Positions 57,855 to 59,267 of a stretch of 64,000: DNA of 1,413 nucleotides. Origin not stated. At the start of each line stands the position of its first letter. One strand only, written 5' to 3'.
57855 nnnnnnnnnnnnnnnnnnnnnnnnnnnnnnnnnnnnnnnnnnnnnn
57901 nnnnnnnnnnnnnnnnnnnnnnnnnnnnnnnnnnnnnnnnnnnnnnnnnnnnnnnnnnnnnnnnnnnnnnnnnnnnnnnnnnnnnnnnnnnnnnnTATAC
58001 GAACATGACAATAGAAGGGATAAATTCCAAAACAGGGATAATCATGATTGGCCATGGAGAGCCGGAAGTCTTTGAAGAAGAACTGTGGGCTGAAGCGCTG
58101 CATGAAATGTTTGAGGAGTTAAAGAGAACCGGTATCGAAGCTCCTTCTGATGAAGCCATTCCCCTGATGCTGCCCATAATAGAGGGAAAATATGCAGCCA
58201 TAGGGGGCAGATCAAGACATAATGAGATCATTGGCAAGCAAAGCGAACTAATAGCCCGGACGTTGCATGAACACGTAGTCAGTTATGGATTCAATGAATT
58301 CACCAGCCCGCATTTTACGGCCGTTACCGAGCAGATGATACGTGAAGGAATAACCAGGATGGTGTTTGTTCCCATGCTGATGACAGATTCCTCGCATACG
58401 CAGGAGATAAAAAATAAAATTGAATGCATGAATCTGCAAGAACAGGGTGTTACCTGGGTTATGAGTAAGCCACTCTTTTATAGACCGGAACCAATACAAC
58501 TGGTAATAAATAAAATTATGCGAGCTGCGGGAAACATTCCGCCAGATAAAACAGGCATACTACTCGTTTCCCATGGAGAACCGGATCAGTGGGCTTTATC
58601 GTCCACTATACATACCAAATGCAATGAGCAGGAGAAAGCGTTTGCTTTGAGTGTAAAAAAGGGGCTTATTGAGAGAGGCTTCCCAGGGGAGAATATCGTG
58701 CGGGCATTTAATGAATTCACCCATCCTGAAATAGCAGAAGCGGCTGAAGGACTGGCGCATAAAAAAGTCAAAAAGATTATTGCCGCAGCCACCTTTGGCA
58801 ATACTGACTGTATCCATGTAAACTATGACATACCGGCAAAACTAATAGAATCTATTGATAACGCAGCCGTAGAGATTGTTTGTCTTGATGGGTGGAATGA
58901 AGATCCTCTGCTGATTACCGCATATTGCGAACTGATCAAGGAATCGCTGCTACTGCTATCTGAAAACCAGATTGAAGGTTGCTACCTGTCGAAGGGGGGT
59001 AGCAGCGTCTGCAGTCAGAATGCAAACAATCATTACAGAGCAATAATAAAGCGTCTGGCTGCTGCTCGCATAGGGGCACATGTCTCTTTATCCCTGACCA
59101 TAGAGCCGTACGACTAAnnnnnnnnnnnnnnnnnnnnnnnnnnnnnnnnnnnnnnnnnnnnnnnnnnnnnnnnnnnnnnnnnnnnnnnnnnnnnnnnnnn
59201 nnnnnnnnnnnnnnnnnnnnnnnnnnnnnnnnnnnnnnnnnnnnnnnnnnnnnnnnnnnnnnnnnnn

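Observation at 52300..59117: Three paralogous class-II chelatase-fold proteins with different localisation signals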

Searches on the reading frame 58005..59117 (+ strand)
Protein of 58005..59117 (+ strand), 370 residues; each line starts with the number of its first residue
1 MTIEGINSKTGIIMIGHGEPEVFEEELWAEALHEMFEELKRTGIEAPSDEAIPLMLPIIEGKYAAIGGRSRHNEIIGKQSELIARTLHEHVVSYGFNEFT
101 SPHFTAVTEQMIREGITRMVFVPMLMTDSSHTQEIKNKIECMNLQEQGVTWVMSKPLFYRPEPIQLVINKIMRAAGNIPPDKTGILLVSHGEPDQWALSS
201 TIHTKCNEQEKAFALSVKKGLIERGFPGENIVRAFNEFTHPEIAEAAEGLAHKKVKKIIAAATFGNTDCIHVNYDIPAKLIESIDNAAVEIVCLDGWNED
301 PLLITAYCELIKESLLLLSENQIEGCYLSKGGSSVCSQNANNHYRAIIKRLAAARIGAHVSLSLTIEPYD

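Call 6: search_protein_families(library=pfam, max_evalue=0.01, proteins=[window:58005-59117:+])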
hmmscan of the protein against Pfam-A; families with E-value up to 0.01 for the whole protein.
window:58005-59117:+ (370 aa): 2 families
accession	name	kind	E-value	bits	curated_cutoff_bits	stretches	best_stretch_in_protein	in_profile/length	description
PF01903.22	CbiX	-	1.4e-16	61.1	22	2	71-157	7-94/106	CbiX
PF00762.24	Ferrochelatase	-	1.4e-15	57.6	27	1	9-314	1-316/317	Ferrochelatase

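Call 9: search_solved_structures(query=window:58005-59117:+, max_evalue=1, show_alignments=2)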
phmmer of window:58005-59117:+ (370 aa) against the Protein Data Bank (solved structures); distinct sequences matched with E-value up to 1: 18.
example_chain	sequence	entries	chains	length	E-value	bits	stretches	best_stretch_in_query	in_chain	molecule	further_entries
5zt7_A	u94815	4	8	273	0.033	16.3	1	93-194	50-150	Sirohydrochlorin ferrochelatase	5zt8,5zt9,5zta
6m2a_A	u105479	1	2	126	0.034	16.3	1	73-147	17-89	Sirohydrochlorin cobaltochelatase,Sirohydrochlorin cobaltochelatase,Sirohydrochlorin cobal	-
6jv6_A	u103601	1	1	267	0.044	15.9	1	93-194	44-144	Sirohydrochlorin ferrochelatase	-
1ak1_A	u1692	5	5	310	0.099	14.8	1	52-191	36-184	FERROCHELATASE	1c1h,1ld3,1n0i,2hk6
1doz_A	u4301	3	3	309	0.099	14.8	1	52-193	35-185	FERROCHELATASE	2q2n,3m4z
9kta_A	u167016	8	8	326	0.1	14.7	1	52-193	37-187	Coproporphyrin III ferrochelatase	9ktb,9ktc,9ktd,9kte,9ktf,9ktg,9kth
1c9e_A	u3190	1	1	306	0.11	14.6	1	52-193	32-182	PROTOHEME FERROLYASE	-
6m25_A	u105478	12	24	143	0.12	14.6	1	73-133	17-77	Sirohydrochlorin cobaltochelatase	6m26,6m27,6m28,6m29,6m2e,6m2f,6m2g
2ac2_A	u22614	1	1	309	0.12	14.6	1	52-194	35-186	Ferrochelatase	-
2h1v_A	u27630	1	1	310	0.12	14.5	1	52-193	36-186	Ferrochelatase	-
3goq_A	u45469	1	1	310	0.12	14.5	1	52-193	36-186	Ferrochelatase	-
2h1w_A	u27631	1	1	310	0.12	14.5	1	52-188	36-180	Ferrochelatase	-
2q3j_A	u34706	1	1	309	0.12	14.5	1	52-188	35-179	Ferrochelatase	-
8i56_A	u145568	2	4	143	0.15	14.2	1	73-133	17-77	Sirohydrochlorin cobaltochelatase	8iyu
2ac4_A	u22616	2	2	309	0.16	14.1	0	52-183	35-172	Ferrochelatase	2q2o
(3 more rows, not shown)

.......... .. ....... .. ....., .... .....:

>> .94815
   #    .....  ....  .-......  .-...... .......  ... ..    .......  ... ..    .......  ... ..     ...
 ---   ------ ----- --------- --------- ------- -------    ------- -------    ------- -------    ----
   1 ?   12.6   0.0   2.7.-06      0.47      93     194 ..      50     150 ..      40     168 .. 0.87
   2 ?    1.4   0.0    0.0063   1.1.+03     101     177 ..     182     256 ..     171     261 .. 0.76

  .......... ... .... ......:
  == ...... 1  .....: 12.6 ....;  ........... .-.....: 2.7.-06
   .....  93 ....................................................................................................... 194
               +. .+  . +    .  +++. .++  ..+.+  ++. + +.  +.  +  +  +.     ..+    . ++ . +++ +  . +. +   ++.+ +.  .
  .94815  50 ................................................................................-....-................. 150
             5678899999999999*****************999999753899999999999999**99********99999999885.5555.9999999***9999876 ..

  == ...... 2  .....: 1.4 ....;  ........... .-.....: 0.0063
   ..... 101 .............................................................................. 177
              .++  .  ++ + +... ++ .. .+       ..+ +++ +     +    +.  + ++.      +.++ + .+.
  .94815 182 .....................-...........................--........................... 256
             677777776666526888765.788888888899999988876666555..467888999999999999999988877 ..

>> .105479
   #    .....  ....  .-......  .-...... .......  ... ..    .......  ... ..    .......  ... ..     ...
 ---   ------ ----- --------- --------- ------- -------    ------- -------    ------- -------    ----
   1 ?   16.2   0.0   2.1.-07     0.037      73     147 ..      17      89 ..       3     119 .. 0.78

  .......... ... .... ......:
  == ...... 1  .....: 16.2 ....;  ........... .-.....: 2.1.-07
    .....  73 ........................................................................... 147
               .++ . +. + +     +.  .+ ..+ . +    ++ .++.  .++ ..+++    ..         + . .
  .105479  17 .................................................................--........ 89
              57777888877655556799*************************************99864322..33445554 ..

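Call 11: search_protein_families(library=ncbifam, max_evalue=0.01, proteins=[window:58005-59117:+])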
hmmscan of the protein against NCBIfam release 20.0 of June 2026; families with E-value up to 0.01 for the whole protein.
window:58005-59117:+ (370 aa): 6 families
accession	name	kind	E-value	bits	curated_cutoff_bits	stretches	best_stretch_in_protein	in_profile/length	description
NF033198.0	F430_CfbA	equivalog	9e-17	61.2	120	2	72-159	14-102/122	sirohydrochlorin nickelochelatase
NF002090.2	PRK00923.1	subfamily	1.9e-14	53.8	120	2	72-134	15-77/129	sirohydrochlorin nickelochelatase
TIGR00109.1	hemH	equivalog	5.3e-11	42.5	124.6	1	8-314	4-320/322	ferrochelatase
NF000689.1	PRK00035.2-1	equivalog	1.3e-06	27.6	408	1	61-314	42-310/311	ferrochelatase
NF004449.0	PRK05782.1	equivalog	4.1e-06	26.1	298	1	69-155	15-101/333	bifunctional sirohydrochlorin cobalt chelatase/precorrin-8X methylmutase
NF009095.0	PRK12435.1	subfamily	6.2e-05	22.2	455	1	46-191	33-183/311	ferrochelatase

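Call 12: find_homologous_proteins(query=window:58005-59117:+)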
Query window:58005-59117:+ (370 aa): 32 proteins with E <= 0.001 among 5960 candidates.
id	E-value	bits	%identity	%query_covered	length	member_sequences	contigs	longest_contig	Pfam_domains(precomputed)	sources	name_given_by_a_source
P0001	2.7e-202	689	94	88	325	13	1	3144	PF01903.23,PF00762.25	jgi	jgi:protoheme ferro-lyase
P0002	2.3e-187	640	91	84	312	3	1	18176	PF01903.23,PF00762.25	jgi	-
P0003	1.5e-168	578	80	86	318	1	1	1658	PF01903.23,PF00762.25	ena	-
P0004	1.1e-132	460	65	83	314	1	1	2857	PF01903.23,PF00762.25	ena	-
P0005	3.0e-131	456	64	83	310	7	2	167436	PF01903.23,PF00762.25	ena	-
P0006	9.7e-130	451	63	83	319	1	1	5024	PF01903.23,PF00762.25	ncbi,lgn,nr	ncbi:MAG: ferrochelatase [Proteobacteria bacterium]|nr:ferrochelatase [Pseudomonadota bacterium]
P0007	1.5e-120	420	56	90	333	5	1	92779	PF01903.23,PF00762.25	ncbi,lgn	-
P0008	8.6e-120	418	58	84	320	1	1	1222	PF01903.23,PF00762.25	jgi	jgi:protoheme ferro-lyase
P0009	1.1e-117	411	56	85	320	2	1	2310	PF01903.23,PF00762.25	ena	-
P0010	1.6e-117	411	57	83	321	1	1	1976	PF01903.23,PF00762.25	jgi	jgi:protoheme ferro-lyase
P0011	2.0e-117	410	56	85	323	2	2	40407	PF01903.23,PF00762.25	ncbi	-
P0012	1.8e-116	407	56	85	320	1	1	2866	PF01903.23,PF00762.25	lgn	-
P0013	4.4e-116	406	56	85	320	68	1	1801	PF01903.23,PF00762.25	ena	-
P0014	2.7e-115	403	57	85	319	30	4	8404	PF01903.23,PF00762.25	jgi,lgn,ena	jgi:protoheme ferro-lyase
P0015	3.8e-115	403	55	85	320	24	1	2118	PF01903.23,PF00762.25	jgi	jgi:protoheme ferro-lyase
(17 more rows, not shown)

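Call 16: find_encoding_contigs(protein=P0005, flank=10000, max_places=3)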
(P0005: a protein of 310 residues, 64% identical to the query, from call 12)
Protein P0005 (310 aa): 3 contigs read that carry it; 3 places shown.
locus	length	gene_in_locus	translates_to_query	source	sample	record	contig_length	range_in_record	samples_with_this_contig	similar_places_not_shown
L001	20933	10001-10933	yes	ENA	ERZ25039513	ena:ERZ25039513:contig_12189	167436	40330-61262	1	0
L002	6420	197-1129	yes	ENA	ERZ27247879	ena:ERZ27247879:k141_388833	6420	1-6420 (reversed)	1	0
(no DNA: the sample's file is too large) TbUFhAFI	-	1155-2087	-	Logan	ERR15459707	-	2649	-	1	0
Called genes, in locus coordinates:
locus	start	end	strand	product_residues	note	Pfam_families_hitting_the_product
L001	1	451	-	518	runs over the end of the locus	PF00171:Aldedh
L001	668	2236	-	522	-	PF00117:GATase, PF07722:Peptidase_C26, PF02540:NAD_synthase (weak), PF00958:GMP_synt_C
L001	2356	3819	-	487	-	PF00478:IMPDH, PF00571:CBS, PF01070:FMN_dh (weak), PF03060:NMO, PF00977:His_biosynth (faint)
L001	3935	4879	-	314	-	PF02541:Ppx-GppA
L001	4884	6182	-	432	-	PF05170:AsmA, PF05359:DUF748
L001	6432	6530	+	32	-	-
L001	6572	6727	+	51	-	-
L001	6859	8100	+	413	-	PF00148:Oxidored_nitro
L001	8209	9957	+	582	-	PF08369:PCP_red (faint), PF00148:Oxidored_nitro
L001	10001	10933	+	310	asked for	PF00762:Ferrochelatase, PF01903:CbiX (weak)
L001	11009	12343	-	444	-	-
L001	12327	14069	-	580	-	PF13715:CarbopepD_reg_2 (faint), PF15976:CooC_C (faint), PF13620:CarboxypepD_reg, PF17210:SdrD_B (weak), PF22904:NOMO1-like_2nd (weak), PF13620:CarboxypepD_reg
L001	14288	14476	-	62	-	-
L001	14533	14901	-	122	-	PF00376:MerR, PF13411:MerR_1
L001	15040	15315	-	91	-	PF00216:Bac_DNA_binding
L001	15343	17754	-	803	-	PF01588:tRNA_bind, PF03483:B3_4, PF03484:B5, PF17759:tRNA_synthFbeta, PF03147:FDX-ACB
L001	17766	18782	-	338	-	PF02912:Phe_tRNA-synt_N, PF01409:tRNA-synt_2d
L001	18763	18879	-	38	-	-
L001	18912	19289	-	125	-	PF00453:Ribosomal_L20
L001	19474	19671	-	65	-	PF01632:Ribosomal_L35p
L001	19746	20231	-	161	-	PF05198:IF3_N, PF00707:IF3_C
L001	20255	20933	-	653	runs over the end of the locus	PF07973:tRNA_SAD, PF00587:tRNA-synt_2b, PF03129:HGTP_anticodon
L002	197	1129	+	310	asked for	PF00762:Ferrochelatase, PF01903:CbiX (weak)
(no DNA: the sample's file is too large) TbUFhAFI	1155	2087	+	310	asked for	PF00762:Ferrochelatase, PF01903:CbiX (weak)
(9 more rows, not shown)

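Call 17: find_encoding_contigs(protein=P0007, flank=10000, max_places=3)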
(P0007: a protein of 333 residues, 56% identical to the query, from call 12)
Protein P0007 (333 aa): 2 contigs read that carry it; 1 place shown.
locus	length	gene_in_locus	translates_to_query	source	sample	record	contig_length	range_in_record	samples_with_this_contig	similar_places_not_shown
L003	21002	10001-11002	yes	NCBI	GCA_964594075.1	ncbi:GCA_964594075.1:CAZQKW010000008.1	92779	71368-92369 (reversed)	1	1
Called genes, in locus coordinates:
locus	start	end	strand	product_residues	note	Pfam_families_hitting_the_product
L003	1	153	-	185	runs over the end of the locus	PF05170:AsmA, PF05359:DUF748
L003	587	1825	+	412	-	PF00148:Oxidored_nitro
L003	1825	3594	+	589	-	PF00148:Oxidored_nitro, PF08369:PCP_red (weak)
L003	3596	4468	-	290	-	-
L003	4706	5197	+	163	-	PF22381:Staph_reg_Sar_Rot (weak), PF01047:MarR, PF22166:WHD_ArnR1 (weak)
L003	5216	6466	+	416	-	PF00148:Oxidored_nitro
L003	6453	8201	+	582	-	PF00148:Oxidored_nitro, PF08369:PCP_red (weak)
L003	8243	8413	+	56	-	PF12797:Fer4_2 (faint), PF13237:Fer4_10, PF14697:Fer4_21, PF25160:LdpA_Fe-S-bd (faint), PF12838:Fer4_7, PF13187:Fer4_9, PF12837:Fer4_6 (weak), PF00037:Fer4, +3 more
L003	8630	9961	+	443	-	PF00890:FAD_binding_2 (weak), PF01266:DAO (faint), PF01494:FAD_binding_3 (weak), PF01946:Thi4 (weak), PF03486:HI0933_like (weak), PF05834:Lycopene_cycl (faint), PF07992:Pyr_redox_2, PF13738:Pyr_redox_3 (weak), +1 more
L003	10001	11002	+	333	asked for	PF00762:Ferrochelatase, PF01903:CbiX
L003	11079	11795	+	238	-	PF21033:RMD1-3 (faint), PF13181:TPR_8 (faint), PF14559:TPR_19 (faint), PF13428:TPR_14 (faint), PF00515:TPR_1 (faint)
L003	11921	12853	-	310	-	PF02525:Flavodoxin_2 (weak), PF03358:FMN_red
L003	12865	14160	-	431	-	-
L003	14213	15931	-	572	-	PF15976:CooC_C (faint), PF09430:EMC7_beta-sandw (faint), PF13620:CarboxypepD_reg, PF13715:CarbopepD_reg_2, PF22904:NOMO1-like_2nd (weak), PF13620:CarboxypepD_reg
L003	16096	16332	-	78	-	-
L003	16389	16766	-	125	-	PF00376:MerR, PF13411:MerR_1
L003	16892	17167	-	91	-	PF00216:Bac_DNA_binding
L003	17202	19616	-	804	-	PF01588:tRNA_bind, PF03483:B3_4, PF03484:B5, PF17759:tRNA_synthFbeta, PF03147:FDX-ACB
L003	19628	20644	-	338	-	PF02912:Phe_tRNA-synt_N, PF01409:tRNA-synt_2d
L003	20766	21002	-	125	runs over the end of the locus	PF00453:Ribosomal_L20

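Call 18: find_related_loci(query=A1, collection=genome_contigs, flank=10000)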
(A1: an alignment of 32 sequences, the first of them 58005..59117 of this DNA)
Query A1 (370 aa) in genome_contigs; peptide patterns used: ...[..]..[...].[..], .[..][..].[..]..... (x = any residue, [..] = any of these).
32 stretches matched a pattern; 6 encode a relative of the query (tblastn E <= 1e-3); 6 distinct loci.
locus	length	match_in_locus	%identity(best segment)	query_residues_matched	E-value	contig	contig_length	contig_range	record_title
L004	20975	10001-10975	56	7-340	3e-126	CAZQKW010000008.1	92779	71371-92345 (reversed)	MAG TPA_asm: uncultured Thermodesulfobacteriota bacterium isolate binchicken_co107_87 genome assembly, contig: NODE_561_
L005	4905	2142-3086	56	4-318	3e-122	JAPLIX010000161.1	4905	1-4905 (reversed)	MAG: Proteobacteria bacterium isolate LacPavin_0419_WC90_MAG_50_6 LacPavin_0419_WC90_scaffold_674426, whole genome shotg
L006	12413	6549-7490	56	5-318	3e-120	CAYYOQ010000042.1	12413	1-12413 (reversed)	MAG TPA_asm: uncultured Thermodesulfobacteriota bacterium isolate binchicken_co33_371 genome assembly, contig: NODE_6169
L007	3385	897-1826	56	9-318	1e-123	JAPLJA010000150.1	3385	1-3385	MAG: Proteobacteria bacterium isolate LacPavin_0920_SED5_MAG_48_26 LacPavin_0920_SED5_scaffold_669231, whole genome shot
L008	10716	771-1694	47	9-315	1e-102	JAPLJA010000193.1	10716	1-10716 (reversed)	MAG: Proteobacteria bacterium isolate LacPavin_0920_SED5_MAG_48_26 LacPavin_0920_SED5_scaffold_296708, whole genome shot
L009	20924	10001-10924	39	9-315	2e-73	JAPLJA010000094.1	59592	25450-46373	MAG: Proteobacteria bacterium isolate LacPavin_0920_SED5_MAG_48_26 LacPavin_0920_SED5_scaffold_336022, whole genome shot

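Call 49: predict_structure(alignment_id=A3)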
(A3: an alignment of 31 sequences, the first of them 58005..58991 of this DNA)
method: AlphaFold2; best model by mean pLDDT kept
length: 329 residues; sequences in the alignment: 31
mean_pLDDT: 89.6   pTM: 0.87
mean pLDDT of the five models: 89.6, 88.7, 88.3, 87.2, 86.7
residues with pLDDT >= 90: 239; 70-90: 66; 50-70: 14; < 50: 10
segments of 3 or more residues with pLDDT < 50: 1-6
pLDDT, mean of each block of 10 residues (from residue 1): 51 94 93 86 83 94 92 94 95 94 97 96 93 94 95 96 97 97 96 72 78 97 98 90 94 92 87 91 84 94 97 92 52
secondary structure, 60 per line:
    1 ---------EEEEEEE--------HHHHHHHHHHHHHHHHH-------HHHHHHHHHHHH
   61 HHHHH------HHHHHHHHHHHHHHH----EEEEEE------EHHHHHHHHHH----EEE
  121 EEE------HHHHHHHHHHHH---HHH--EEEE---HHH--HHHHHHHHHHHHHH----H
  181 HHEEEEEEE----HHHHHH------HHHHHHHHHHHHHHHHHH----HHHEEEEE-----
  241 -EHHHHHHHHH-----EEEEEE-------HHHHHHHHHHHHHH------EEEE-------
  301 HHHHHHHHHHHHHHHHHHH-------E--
elements in order: E10-16 H25-41 H49-65 H72-86 E91-96 H104-113 E118-123 H130-141 E150-153 H162-175 E183-189 H194-199 H206-223 E231-235 H243-251 E257-262 H270-283 E290-293 H301-319

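Call 52: fold_search(model_id=the predicted structure, library=pdb)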
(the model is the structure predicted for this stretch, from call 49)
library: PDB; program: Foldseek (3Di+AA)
matches with E <= 10: 1146; with E <= 0.001: 98
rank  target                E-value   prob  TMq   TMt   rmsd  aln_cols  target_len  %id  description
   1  1doz                  2.6e-14  1.00  0.70  0.74   4.8       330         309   16  CRYSTAL STRUCTURE OF FERROCHELATASE (released 2000-01-12)
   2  2ac4                  7.8e-14  1.00  0.71  0.75   4.4       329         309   16  Crystal structure of the His183Cys mutant variant of Bacillus subtilis Ferrochelatase (released 2005-09-20)
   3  2po7_A                1.0e-13  1.00  0.72  0.66   4.8       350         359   19  Crystal structure of human ferrochelatase mutant with His 341 replaced by Cys (released 2007-10-02)
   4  1lbq_A                1.0e-13  1.00  0.69  0.64   5.1       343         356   18  The crystal structure of Saccharomyces cerevisiae ferrochelatase (released 2002-11-20)
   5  4klc_A                1.3e-13  1.00  0.74  0.68   4.3       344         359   20  E343D/F110A Double mutant of human ferrochelatase (released 2014-06-18)
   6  7l78_A                1.6e-13  1.00  0.73  0.68   4.4       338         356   18  H235C variant of Yeast Ferrochelatase (released 2021-11-24)
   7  2pnj_A                1.9e-13  1.00  0.70  0.66   4.9       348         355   21  Crystal structure of human ferrochelatase mutant with Phe 337 replaced by Ala (released 2007-10-02)
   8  3goq                  2.2e-13  1.00  0.70  0.75   4.8       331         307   16  Crystal structure of the Tyr13Met variant of Bacillus subtilis ferrochelatase (released 2010-03-31)
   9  4mk4_A                2.3e-13  1.00  0.73  0.68   4.6       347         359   20  S197C variant of human ferrochelatase. (released 2013-09-25)
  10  7l78_B                2.3e-13  1.00  0.72  0.67   5.9       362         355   17  H235C variant of Yeast Ferrochelatase (released 2021-11-24)
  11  4kla_A                2.8e-13  1.00  0.72  0.67   4.6       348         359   20  E343D variant of human ferrochelatase (released 2014-05-07)
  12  1ak1                  3.1e-13  1.00  0.71  0.75   4.5       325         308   17  FERROCHELATASE FROM BACILLUS SUBTILIS (released 1997-12-03)
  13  1hrk_A                3.1e-13  1.00  0.73  0.67   4.6       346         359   19  CRYSTAL STRUCTURE OF HUMAN FERROCHELATASE (released 2001-06-22)
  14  4kmm_A                3.3e-13  1.00  0.72  0.67   4.3       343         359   20  M76H variant of human ferrochelatase (released 2014-05-14)
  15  1l8x_A                3.3e-13  1.00  0.72  0.67   4.4       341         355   18  Crystal Structure of Ferrochelatase from the Yeast, Saccharomyces cerevisiae, with Cobalt(II) as the Substrate Ion (released 2002-11-20)
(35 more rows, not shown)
